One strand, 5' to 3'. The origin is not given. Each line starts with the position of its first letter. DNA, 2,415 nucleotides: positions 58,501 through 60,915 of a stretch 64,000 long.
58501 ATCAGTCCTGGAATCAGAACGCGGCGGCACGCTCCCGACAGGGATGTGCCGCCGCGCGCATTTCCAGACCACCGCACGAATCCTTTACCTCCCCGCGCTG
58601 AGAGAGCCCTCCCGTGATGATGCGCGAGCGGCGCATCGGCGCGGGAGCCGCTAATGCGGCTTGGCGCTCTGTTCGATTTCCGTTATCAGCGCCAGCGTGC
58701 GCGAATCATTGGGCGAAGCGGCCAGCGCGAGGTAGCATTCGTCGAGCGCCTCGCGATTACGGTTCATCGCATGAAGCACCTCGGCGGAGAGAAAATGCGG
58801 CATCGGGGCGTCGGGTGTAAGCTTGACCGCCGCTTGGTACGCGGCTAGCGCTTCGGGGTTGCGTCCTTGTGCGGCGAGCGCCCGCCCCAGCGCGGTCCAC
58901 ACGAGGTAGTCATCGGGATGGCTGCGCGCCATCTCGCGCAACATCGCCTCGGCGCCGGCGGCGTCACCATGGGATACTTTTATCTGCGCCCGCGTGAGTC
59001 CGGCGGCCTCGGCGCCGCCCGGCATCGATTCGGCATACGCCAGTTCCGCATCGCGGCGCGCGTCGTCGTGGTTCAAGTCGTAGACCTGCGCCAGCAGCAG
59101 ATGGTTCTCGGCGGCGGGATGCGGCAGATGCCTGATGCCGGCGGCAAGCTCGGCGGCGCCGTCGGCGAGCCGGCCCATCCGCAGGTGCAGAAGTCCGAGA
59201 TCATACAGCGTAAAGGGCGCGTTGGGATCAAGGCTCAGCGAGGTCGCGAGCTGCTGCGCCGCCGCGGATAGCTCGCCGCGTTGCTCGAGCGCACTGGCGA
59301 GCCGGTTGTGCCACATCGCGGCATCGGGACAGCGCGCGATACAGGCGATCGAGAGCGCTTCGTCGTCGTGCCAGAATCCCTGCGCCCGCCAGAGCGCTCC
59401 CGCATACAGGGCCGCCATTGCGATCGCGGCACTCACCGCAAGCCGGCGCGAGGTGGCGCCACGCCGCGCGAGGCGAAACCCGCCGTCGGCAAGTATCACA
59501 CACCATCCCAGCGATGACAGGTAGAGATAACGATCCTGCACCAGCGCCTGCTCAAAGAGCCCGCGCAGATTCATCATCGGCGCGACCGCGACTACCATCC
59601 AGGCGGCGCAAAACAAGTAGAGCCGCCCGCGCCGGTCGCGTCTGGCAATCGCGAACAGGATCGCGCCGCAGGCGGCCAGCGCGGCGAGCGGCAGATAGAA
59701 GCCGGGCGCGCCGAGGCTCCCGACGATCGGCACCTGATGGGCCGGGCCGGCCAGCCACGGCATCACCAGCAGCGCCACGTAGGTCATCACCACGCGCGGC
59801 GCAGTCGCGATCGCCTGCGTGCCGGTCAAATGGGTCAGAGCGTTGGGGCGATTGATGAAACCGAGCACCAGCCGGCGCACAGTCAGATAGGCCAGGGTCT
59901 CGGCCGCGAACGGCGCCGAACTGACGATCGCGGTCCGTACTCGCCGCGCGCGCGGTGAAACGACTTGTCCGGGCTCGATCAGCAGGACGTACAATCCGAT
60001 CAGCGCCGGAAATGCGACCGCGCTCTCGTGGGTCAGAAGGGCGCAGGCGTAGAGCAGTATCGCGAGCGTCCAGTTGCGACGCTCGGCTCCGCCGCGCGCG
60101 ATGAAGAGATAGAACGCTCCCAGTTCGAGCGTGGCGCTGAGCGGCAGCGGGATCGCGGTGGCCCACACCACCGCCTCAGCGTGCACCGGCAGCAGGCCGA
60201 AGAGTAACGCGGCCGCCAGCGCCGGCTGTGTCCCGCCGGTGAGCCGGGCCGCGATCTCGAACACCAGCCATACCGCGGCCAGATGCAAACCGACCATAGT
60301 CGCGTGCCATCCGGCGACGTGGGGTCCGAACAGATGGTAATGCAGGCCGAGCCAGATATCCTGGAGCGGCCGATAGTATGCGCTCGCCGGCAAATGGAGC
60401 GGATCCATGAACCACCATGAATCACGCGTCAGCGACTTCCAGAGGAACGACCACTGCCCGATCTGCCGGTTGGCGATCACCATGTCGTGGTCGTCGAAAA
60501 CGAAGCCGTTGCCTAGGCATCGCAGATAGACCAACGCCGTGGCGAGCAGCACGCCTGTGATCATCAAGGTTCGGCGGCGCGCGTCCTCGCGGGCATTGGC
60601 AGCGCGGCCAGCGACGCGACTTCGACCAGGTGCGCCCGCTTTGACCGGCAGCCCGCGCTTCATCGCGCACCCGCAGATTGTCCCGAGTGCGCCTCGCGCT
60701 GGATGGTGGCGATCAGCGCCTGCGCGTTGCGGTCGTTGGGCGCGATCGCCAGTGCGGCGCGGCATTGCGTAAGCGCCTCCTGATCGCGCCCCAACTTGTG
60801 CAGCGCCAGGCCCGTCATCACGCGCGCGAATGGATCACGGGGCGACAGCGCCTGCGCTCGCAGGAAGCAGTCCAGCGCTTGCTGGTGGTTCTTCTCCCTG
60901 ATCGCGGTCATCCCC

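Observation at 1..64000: Whole window is a supercluster of GT-C glycosyltransferases plus lipid-linked-sugar donor machinery: candidate protein O-glycosylation / glycan-decoration island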

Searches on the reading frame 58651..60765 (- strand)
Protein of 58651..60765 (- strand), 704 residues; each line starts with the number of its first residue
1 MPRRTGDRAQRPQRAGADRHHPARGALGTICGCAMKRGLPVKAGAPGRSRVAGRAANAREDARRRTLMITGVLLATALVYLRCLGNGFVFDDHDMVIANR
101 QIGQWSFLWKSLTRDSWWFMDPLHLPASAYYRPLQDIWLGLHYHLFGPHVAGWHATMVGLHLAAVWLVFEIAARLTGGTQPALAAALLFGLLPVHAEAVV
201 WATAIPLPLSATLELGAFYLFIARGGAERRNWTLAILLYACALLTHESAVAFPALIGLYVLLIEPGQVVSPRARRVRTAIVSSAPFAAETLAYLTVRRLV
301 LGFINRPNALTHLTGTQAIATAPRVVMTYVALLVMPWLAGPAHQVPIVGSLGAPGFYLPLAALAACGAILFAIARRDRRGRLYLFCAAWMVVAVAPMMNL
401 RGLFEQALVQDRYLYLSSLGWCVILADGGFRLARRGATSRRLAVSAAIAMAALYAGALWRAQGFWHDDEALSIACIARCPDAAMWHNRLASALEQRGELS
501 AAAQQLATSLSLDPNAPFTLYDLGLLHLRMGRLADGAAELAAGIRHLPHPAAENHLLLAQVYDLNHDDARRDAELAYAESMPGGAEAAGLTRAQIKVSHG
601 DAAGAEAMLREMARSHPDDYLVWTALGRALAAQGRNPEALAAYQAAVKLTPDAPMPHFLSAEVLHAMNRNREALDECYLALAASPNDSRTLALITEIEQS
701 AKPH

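Call 6: search_protein_families(library=pfam, proteins=[window:58651-60765:-], max_evalue=0.01)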
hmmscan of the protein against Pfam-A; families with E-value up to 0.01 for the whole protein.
window:58651-60765:- (704 aa): 15 families
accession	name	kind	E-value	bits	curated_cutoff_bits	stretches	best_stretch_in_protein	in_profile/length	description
PF13414.12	TPR_11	-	3.4e-15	55.9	26.8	2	627-667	1-41/42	TPR repeat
PF13432.12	TPR_16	-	1.5e-13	51.3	32.7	2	590-654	1-65/65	Tetratricopeptide repeat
PF13428.12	TPR_14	-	6.9e-13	48.3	23.5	2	623-662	4-43/44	Tetratricopeptide repeat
PF07719.23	TPR_2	-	5.9e-11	42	27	1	622-652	3-33/34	Tetratricopeptide repeat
PF14559.12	TPR_19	-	1.9e-09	38.1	25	2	598-653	3-58/68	Tetratricopeptide repeat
PF13431.12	TPR_17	-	1.3e-08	34.8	24.4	0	615-640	8-33/34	Tetratricopeptide repeat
PF00515.34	TPR_1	-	1.7e-08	34.4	27.8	1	622-652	3-33/34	Tetratricopeptide repeat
PF13371.12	TPR_9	-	2.6e-06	27.8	35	1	510-551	22-63/73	Tetratricopeptide repeat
PF23914.1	TPR_CcmH_CycH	-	3.7e-05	24.1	42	1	609-668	39-98/158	Cytochrome c-type biogenesis protein H TPR domain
PF13181.12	TPR_8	-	3.9e-05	23.9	25.7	0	622-652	3-33/34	Tetratricopeptide repeat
PF03704.23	BTAD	-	0.00018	22.3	22.1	1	591-649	67-125/146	Bacterial transcriptional activator domain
PF24575.1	TPR_Slam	-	0.00031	21.6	35.2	1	616-675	43-102/104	Surface lipoprotein assembly modifier, N-terminal TPR repeats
PF22860.2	DUF7017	-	0.0062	17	27.5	0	592-656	7-70/141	Domain of unknown function (DUF7017)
PF09976.15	TPR_21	-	0.0065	16.7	25.5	0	577-622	67-112/193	Tetratricopeptide repeat-like domain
PF13176.12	TPR_7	-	0.0092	16.5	27.9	0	623-652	2-31/36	Tetratricopeptide repeat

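Call 11: search_solved_structures(query=window:58651-60765:-, max_evalue=1)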
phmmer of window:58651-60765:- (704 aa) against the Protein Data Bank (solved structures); distinct sequences matched with E-value up to 1: 88 (the best 60 are shown).
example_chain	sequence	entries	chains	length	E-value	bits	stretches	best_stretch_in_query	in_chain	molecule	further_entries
9qhb_A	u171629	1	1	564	9.5e-12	47.4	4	482-652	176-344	Engineered tetratricopeptide repeat protein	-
8bu0_A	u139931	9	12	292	4.7e-08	35.2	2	484-673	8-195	Consensus tetratricopeptide repeat protein | Crystal structure of an 8-repeat consensus TPR superhelix with Zinc. | Monomer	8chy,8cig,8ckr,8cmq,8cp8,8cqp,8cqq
9qhc_A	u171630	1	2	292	1.3e-06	30.4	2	482-652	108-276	Engineered tetratricopeptide repeat protein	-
6eou_A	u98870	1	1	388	1.4e-06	30.4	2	480-686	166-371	UDP-N-acetylglucosamine--peptide N-acetylglucosaminyltransferase 110 kDa subunit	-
6b85_J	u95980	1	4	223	2.1e-06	29.8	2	610-688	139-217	TMHC4_R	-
7rqf_A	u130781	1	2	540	2.2e-06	29.7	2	516-654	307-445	TPR repeat-containing protein PA4667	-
8fwd_1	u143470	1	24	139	2.4e-06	29.6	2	605-689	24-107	O43-rpxdoc-EK1_B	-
1w3b_A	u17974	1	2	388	2.5e-06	29.5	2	479-686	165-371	UDP-N-ACETYLGLUCOSAMINE--PEPTIDE N-ACETYLGLUCOSAMINYLTRANSFERASE 110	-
8sxe_C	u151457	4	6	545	2.8e-06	29.4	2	516-654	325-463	TPR repeat-containing protein PA4667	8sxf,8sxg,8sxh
7yeh_B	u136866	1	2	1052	3.1e-06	29.2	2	480-686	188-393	UDP-N-acetylglucosamine--peptide N-acetylglucosaminyltransferase 110 kDa subunit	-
7yea_A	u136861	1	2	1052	3.9e-06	28.9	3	482-686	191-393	UDP-N-acetylglucosamine--peptide N-acetylglucosaminyltransferase 110 kDa subunit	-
7ntf_A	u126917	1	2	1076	5.1e-06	28.5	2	482-686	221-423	Isoform 1 of UDP-N-acetylglucosamine--peptide N-acetylglucosaminyltransferase 110 kDa subu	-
8cus_A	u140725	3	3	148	1.3e-05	27.1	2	616-687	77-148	I432-1(NaCl) Chain A | I432-1(Imd) Chain A | I432-1-X3 Chain A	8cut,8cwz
8far_A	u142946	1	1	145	1.5e-05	27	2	617-687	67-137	I432-1-CC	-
9gzg_A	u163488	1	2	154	9.5e-05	24.3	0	621-652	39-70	Engineered CTPR protein with glutamic acids for conductivity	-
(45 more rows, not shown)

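Call 12: find_homologous_proteins(query=window:58651-60765:-, max_evalue=1e-10)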
Query window:58651-60765:- (704 aa): 343 proteins with E <= 1e-10 among 8000 candidates; the best 120 are listed.
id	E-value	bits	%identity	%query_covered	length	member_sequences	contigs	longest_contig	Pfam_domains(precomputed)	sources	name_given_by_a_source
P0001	0.0e+0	1322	90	94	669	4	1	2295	PF13431.13,PF23914.2,PF13414.13,PF13176.13,PF13428.13,PF14559.13,PF13371.13,PF00515.35,PF13424.13,PF13432.13,PF13181.13,PF07719.24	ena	-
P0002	0.0e+0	1111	77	91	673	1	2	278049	PF14559.13,PF13431.13,PF13414.13,PF13371.13,PF00515.35,PF13432.13,PF13428.13,PF13181.13,PF07719.24,PF13231.13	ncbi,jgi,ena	-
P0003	0.0e+0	1061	76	90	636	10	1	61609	PF14559.13,PF13431.13,PF23914.2,PF13414.13,PF00515.35,PF13432.13,PF13428.13,PF13181.13,PF07719.24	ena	-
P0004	3.3e-224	765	57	89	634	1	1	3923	PF13431.13,PF23914.2,PF13414.13,PF13428.13,PF07721.21,PF14559.13,PF13371.13,PF00515.35,PF12895.14,PF13424.13,PF13432.13,PF13181.13,PF07719.24,PF13174.13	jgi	jgi:tetratricopeptide (TPR) repeat protein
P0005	4.8e-224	764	55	92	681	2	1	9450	PF13431.13,PF23914.2,PF13414.13,PF13428.13,PF14559.13,PF13371.13,PF00515.35,PF13424.13,PF13432.13,PF13429.13,PF13181.13,PF07719.24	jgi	-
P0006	1.1e-220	753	54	91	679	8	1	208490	PF13431.13,PF23914.2,PF13414.13,PF13428.13,PF14559.13,PF13371.13,PF00515.35,PF13424.13,PF13432.13,PF13181.13,PF07719.24,PF13174.13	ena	-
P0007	1.9e-217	742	54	91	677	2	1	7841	PF14559.13,PF13431.13,PF23914.2,PF13414.13,PF13371.13,PF00515.35,PF13432.13,PF13428.13,PF13181.13,PF07719.24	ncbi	-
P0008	1.1e-215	736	54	91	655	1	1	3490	PF14559.13,PF13431.13,PF23914.2,PF13414.13,PF13371.13,PF00515.35,PF13432.13,PF13428.13,PF13181.13,PF07719.24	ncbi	-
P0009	9.7e-213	727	52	94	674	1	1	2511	PF14559.13,PF13431.13,PF13414.13,PF00515.35,PF13432.13,PF13428.13,PF13181.13,PF07719.24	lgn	-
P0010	3.2e-203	695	57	79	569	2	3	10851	PF14559.13,PF13431.13,PF00515.35,PF13432.13,PF13428.13,PF07719.24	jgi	jgi:tetratricopeptide (TPR) repeat protein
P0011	1.5e-202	693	46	90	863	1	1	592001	PF14559.13,PF13414.13,PF00515.35,PF13424.13,PF13428.13,PF13181.13,PF07719.24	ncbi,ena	-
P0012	5.6e-202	691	53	90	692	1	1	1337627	PF13431.13,PF23914.2,PF13414.13,PF13428.13,PF14559.13,PF13371.13,PF00515.35,PF12895.14,PF13424.13,PF21033.5,PF13432.13,PF13181.13,PF07719.24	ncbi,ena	-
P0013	1.6e-201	690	58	77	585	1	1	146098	PF14559.13,PF13431.13,PF00515.35,PF13432.13,PF13428.13,PF13181.13,PF07719.24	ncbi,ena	-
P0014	6.6e-199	681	51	88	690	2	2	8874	PF13431.13,PF23914.2,PF13414.13,PF13428.13,PF14559.13,PF13371.13,PF00515.35,PF13424.13,PF21033.5,PF13432.13,PF13181.13,PF07719.24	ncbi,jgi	-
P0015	2.0e-198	679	51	88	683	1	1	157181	PF14559.13,PF13431.13,PF23914.2,PF13414.13,PF13371.13,PF00515.35,PF12895.14,PF13432.13,PF13428.13,PF13181.13,PF07719.24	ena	-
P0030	1.1e-180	621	44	90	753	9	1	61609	PF13431.13,PF23914.2,PF13414.13,PF13176.13,PF13428.13,PF14559.13,PF13371.13,PF00515.35,PF12895.14,PF13424.13,PF21033.5,PF13432.13,PF13181.13,PF07719.24,PF13174.13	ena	-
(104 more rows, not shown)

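Call 14: find_encoding_contigs(protein=P0002, flank=10000, max_places=3)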
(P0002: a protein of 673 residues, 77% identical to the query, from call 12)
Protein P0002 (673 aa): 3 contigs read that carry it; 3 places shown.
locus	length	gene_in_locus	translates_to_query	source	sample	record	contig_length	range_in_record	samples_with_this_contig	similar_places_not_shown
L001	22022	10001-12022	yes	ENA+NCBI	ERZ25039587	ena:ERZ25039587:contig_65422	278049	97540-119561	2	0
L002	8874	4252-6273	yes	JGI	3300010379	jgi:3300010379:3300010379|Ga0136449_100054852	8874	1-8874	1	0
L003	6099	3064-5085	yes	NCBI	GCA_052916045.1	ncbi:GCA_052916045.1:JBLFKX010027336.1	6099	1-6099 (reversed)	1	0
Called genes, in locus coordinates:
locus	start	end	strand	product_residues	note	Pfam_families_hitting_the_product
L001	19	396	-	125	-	PF02699:YajC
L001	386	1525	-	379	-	PF01702:TGT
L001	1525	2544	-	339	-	PF02547:Queuosine_synth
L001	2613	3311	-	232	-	PF08808:RES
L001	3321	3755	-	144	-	PF09722:Xre_MbcA_ParS_C (weak)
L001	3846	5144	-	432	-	PF00083:Sugar_tr (faint), PF07690:MFS_1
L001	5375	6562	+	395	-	PF01757:Acyl_transf_3, PF10129:OpgC_C (faint)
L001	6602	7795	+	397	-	PF01757:Acyl_transf_3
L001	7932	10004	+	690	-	PF07719:TPR_2 (faint), PF13424:TPR_12 (faint), PF13428:TPR_14 (faint), PF13431:TPR_17 (faint), PF21033:RMD1-3 (faint), PF13432:TPR_16 (weak), PF13371:TPR_9 (weak), PF13432:TPR_16, +5 more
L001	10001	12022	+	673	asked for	PF13231:PMT_2 (weak), PF13371:TPR_9 (faint), PF13428:TPR_14 (faint), PF13431:TPR_17 (faint), PF00515:TPR_1 (faint), PF07719:TPR_2 (faint), PF13432:TPR_16, PF14559:TPR_19, +2 more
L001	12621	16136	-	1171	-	PF25778:DUF7948, PF06739:SBBP (weak), PF15902:Sortilin-Vps10 (faint)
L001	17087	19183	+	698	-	PF13431:TPR_17 (faint), PF13424:TPR_12 (faint), PF00515:TPR_1 (faint), PF07719:TPR_2 (faint), PF13432:TPR_16 (weak), PF23914:TPR_CcmH_CycH, PF13428:TPR_14 (weak), PF14559:TPR_19, +3 more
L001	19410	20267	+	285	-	PF01040:UbiA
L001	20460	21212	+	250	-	-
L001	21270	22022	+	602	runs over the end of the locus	-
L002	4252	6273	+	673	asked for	PF13231:PMT_2 (weak), PF13371:TPR_9 (faint), PF13428:TPR_14 (faint), PF13431:TPR_17 (faint), PF00515:TPR_1 (faint), PF07719:TPR_2 (faint), PF13432:TPR_16, PF14559:TPR_19, +2 more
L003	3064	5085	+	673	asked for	PF13231:PMT_2 (weak), PF13371:TPR_9 (faint), PF13428:TPR_14 (faint), PF13431:TPR_17 (faint), PF00515:TPR_1 (faint), PF07719:TPR_2 (faint), PF13432:TPR_16, PF14559:TPR_19, +2 more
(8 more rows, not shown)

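Call 22: search_solved_structures(query=A1, max_evalue=1)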
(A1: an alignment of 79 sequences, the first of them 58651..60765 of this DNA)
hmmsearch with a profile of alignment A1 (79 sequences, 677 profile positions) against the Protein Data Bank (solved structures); distinct sequences matched with E-value up to 1: 410 (the best 60 are shown).
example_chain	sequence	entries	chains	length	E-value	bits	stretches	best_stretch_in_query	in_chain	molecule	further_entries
9qhb_A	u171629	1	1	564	3.8e-67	230.1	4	453-665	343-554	Engineered tetratricopeptide repeat protein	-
9qhc_A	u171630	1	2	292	9e-42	146.2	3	459-663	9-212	Engineered tetratricopeptide repeat protein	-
8bu0_A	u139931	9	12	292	1.1e-40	142.5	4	589-664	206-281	Consensus tetratricopeptide repeat protein | Crystal structure of an 8-repeat consensus TPR superhelix with Zinc. | Monomer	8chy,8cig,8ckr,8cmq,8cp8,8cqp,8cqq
7yeh_B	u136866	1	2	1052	1.1e-37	132.7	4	445-663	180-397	UDP-N-acetylglucosamine--peptide N-acetylglucosaminyltransferase 110 kDa subunit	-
7yea_A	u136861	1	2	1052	1.3e-37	132.4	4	445-663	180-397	UDP-N-acetylglucosamine--peptide N-acetylglucosaminyltransferase 110 kDa subunit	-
7ntf_A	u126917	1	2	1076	6.6e-37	130.1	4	445-663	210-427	Isoform 1 of UDP-N-acetylglucosamine--peptide N-acetylglucosaminyltransferase 110 kDa subu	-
6eou_A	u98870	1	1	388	3.1e-34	121.3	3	445-665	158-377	UDP-N-acetylglucosamine--peptide N-acetylglucosaminyltransferase 110 kDa subunit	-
7qdr_B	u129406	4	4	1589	6.4e-31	110.3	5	469-658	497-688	Tetratricopeptide repeat protein 37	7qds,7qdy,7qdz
9g8o_B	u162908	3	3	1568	1.6e-30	109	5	469-658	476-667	Superkiller complex protein 3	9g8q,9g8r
1w3b_A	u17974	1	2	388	4.6e-28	100.9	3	445-665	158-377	UDP-N-ACETYLGLUCOSAMINE--PEPTIDE N-ACETYLGLUCOSAMINYLTRANSFERASE 110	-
8fgw_D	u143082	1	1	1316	1.1e-25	93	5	445-660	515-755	Tetratricopeptide repeat protein 21B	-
8bbe_D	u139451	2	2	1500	1.2e-25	92.9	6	445-660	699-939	SNAP-tag,Tetratricopeptide repeat protein 21B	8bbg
1na0_A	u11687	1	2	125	5.9e-24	87.3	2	589-665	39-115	designed protein CTPR3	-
9gzg_A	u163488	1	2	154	9.9e-24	86.6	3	590-665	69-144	Engineered CTPR protein with glutamic acids for conductivity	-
3kd7_A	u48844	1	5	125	4.1e-23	84.5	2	571-665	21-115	CTPR390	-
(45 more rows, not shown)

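Call 30: predict_structure(alignment_id=A1)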
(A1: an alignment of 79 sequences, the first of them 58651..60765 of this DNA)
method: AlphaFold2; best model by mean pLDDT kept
length: 704 residues; sequences in the alignment: 79
mean_pLDDT: 92.3   pTM: 0.88
mean pLDDT of the five models: 92.3, 91.4, 91.1, 91.0, 90.6
residues with pLDDT >= 90: 620; 70-90: 30; 50-70: 16; < 50: 38
segments of 3 or more residues with pLDDT < 50: 1-21, 23-39
pLDDT, mean of each block of 10 residues (from residue 1): 40 41 40 42 58 84 96 98 96 95 96 96 92 98 97 98 99 97 98 98 97 98 91 97 98 98 80 93 98 97 92 95 98 96 95 98 97 96 97 96 94 98 98 96 96 98 97 97 96 97 98 95 98 98 94 97 98 98 95 97 98 97 98 98 98 97 98 98 94 96 70
secondary structure, 60 per line:
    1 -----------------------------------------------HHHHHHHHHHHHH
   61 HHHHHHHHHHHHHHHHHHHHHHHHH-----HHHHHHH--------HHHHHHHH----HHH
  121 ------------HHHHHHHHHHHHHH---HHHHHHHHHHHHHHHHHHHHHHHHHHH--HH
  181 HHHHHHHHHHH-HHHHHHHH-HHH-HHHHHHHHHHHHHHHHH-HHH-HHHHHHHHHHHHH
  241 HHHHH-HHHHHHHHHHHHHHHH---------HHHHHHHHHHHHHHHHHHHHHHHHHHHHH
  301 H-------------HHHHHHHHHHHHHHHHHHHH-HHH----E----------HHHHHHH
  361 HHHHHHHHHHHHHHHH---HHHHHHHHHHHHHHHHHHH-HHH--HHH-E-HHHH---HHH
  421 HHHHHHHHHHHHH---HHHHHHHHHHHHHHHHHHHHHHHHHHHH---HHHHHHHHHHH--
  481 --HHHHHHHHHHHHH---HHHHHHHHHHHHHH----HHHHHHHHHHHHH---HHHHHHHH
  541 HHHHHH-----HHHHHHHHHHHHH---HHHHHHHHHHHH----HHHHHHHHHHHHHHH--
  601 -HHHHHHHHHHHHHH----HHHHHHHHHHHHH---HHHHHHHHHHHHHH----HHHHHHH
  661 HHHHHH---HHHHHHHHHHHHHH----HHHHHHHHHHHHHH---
elements in order (helices of 4 or more, strands of 3 or more residues): H48-85 H91-97 H106-113 H133-146 H150-176 H179-191 H193-200 H206-222 H228-245 H247-262 H272-301 H315-334 H354-376 H380-398 H411-414 H418-433 H437-464 H468-478 H483-495 H499-512 H517-529 H533-546 H552-564 H568-579 H584-598 H602-615 H620-632 H636-649 H654-666 H670-683 H688-701

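Call 42: find_encoding_contigs(protein=P0012, flank=10000, max_places=2)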
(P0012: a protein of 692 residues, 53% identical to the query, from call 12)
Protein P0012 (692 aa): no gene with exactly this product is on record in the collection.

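Call 68: find_encoding_contigs(protein=P0003, flank=10000, max_places=1)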
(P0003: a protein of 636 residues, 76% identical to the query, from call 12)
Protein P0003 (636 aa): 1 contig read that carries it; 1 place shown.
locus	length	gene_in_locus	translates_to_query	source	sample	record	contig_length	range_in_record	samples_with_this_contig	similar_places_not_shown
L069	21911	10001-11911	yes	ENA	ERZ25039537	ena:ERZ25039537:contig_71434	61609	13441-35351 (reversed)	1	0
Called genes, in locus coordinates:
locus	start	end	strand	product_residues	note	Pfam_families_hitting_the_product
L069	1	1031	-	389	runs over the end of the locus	PF00106:adh_short (faint), PF01073:3Beta_HSD, PF01370:Epimerase, PF02719:Polysacc_synt_2, PF04321:RmlD_sub_bind, PF07993:NAD_binding_4 (weak), PF16363:GDP_Man_Dehyd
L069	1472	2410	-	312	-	PF01073:3Beta_HSD (faint), PF01370:Epimerase, PF02719:Polysacc_synt_2 (faint), PF04321:RmlD_sub_bind, PF16363:GDP_Man_Dehyd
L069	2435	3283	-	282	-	PF01757:Acyl_transf_3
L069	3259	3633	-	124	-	PF01757:Acyl_transf_3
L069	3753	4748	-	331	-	PF13506:Glyco_transf_21 (weak), PF00535:Glycos_transf_2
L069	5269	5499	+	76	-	-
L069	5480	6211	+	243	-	PF05401:NodS (weak), PF13489:Methyltransf_23, PF13847:Methyltransf_31 (weak), PF08241:Methyltransf_11, PF08242:Methyltransf_12, PF13649:Methyltransf_25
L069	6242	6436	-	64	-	-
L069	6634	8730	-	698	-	-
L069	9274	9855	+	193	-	PF02798:GST_N, PF13417:GST_N_3, PF13409:GST_N_2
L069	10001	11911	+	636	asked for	PF13428:TPR_14 (faint), PF13431:TPR_17 (faint), PF00515:TPR_1 (faint), PF07719:TPR_2 (faint), PF23914:TPR_CcmH_CycH (weak), PF13432:TPR_16 (weak), PF13414:TPR_11 (weak), PF14559:TPR_19, +1 more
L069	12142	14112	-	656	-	-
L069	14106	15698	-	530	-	PF06739:SBBP (weak)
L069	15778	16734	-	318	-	PF25778:DUF7948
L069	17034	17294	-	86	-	-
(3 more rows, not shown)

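Call 69: find_encoding_contigs(protein=P0030, flank=10000, max_places=1)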
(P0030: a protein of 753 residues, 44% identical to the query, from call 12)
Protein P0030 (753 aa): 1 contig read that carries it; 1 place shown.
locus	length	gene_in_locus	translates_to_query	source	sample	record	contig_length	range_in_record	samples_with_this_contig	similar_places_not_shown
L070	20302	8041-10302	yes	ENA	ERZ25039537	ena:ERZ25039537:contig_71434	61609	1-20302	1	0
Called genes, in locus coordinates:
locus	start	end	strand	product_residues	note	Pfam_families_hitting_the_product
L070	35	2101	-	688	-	PF00577:Usher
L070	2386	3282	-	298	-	PF00345:PapD_N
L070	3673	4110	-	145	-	PF05229:SCPU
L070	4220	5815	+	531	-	PF13810:DUF4185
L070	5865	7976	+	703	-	PF13428:TPR_14 (faint), PF23914:TPR_CcmH_CycH (faint), PF13181:TPR_8 (faint), PF14559:TPR_19 (faint), PF07719:TPR_2 (faint), PF13176:TPR_7 (faint), PF13432:TPR_16 (weak), PF13432:TPR_16 (weak), +1 more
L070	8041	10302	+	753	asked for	PF13424:TPR_12 (faint), PF07719:TPR_2 (faint), PF14559:TPR_19 (weak), PF13432:TPR_16 (weak), PF13414:TPR_11 (weak), PF13432:TPR_16, PF14559:TPR_19, PF13432:TPR_16 (weak), +10 more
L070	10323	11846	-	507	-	PF13231:PMT_2 (weak)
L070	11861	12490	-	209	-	-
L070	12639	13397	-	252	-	-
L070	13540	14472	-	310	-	PF01040:UbiA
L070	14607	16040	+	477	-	PF09594:GT87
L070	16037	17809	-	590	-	PF13424:TPR_12 (faint), PF13414:TPR_11 (faint), PF13174:TPR_6 (faint), PF13371:TPR_9 (faint), PF13431:TPR_17 (faint), PF13432:TPR_16, PF23914:TPR_CcmH_CycH, PF14559:TPR_19, +7 more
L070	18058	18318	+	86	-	-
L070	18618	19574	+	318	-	PF25778:DUF7948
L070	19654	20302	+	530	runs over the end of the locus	PF06739:SBBP (weak)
